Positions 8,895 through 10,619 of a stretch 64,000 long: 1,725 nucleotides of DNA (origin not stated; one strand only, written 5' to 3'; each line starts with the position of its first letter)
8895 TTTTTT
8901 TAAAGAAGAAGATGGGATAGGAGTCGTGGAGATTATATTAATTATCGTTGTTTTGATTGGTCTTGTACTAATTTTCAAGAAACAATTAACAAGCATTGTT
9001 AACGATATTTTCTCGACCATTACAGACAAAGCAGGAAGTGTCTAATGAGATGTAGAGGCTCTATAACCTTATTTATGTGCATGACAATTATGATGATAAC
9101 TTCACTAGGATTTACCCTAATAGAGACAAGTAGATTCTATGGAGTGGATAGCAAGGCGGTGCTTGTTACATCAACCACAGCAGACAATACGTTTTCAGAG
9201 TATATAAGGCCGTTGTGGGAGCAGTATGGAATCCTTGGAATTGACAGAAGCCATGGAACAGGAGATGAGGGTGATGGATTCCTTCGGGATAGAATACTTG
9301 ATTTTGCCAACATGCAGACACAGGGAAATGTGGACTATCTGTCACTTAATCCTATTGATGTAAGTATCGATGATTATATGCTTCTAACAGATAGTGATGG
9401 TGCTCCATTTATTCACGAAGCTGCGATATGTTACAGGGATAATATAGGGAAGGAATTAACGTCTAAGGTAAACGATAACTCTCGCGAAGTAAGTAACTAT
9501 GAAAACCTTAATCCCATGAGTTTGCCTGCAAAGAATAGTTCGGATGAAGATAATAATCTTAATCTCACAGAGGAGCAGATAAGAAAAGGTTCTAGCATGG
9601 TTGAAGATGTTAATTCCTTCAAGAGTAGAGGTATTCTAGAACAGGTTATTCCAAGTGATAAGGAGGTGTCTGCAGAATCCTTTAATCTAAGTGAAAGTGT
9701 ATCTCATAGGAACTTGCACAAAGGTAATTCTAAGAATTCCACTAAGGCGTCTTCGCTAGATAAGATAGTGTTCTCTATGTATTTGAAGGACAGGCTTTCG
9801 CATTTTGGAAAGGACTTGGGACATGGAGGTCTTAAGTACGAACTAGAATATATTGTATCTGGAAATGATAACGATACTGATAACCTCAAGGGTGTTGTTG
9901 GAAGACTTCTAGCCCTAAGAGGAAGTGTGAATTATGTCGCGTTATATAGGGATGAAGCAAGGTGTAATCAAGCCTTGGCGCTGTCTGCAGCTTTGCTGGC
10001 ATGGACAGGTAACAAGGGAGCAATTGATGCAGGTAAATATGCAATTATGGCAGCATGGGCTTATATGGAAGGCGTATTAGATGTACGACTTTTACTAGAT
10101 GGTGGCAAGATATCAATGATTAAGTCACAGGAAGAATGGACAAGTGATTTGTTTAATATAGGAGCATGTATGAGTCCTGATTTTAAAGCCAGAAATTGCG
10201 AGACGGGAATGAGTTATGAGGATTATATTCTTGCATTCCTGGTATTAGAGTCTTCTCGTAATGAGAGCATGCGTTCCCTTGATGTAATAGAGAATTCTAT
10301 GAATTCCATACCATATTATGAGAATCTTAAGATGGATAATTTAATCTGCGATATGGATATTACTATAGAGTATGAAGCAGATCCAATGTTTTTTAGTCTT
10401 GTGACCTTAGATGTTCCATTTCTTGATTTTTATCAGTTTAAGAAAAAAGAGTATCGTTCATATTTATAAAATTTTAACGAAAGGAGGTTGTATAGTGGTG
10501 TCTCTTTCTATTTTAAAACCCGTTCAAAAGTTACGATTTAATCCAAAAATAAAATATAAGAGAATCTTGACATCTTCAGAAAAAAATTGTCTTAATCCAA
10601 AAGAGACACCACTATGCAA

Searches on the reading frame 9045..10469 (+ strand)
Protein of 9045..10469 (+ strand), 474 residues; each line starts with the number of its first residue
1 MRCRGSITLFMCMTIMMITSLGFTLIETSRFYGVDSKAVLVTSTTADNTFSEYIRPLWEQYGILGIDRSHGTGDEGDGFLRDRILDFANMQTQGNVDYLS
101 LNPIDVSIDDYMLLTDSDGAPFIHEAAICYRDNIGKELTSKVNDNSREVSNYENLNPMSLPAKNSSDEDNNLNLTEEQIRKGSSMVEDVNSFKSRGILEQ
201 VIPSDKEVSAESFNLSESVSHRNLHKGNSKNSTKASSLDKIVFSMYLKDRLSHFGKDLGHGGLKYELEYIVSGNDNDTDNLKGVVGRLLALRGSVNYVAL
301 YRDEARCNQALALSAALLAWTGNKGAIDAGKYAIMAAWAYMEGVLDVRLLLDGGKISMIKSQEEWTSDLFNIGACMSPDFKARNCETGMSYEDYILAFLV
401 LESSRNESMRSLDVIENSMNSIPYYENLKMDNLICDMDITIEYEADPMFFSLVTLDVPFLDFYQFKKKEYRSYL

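Call 66: find_encoding_contigs(protein=window:9045-10469:+, flank=10000, max_places=1)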
Protein window:9045-10469:+ (474 aa): 21 contigs read that carry it; 1 place shown.
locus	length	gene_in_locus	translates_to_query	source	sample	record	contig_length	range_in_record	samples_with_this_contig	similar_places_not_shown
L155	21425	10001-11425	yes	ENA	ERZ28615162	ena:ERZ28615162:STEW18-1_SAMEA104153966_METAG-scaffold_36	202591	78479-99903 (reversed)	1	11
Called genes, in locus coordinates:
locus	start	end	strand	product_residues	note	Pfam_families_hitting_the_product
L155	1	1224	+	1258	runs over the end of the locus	PF04997:RNA_pol_Rpb1_1, PF00623:RNA_pol_Rpb1_2, PF04983:RNA_pol_Rpb1_3, PF05000:RNA_pol_Rpb1_4, PF04998:RNA_pol_Rpb1_5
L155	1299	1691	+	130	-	-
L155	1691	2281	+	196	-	-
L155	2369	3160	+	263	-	PF01790:LGT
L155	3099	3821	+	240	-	PF02660:G3P_acyltransf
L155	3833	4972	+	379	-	PF06925:MGDG_synth, PF04101:Glyco_tran_28_C, PF00534:Glycos_transf_1 (weak)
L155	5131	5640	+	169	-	PF01478:Peptidase_A24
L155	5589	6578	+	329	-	-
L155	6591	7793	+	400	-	PF00437:T2SSE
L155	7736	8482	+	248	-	PF00482:T2SSF (weak)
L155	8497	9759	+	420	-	-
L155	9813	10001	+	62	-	PF16982:Flp1_like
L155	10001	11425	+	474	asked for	PF18960:DUF5702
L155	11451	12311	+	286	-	-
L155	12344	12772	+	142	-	PF01478:Peptidase_A24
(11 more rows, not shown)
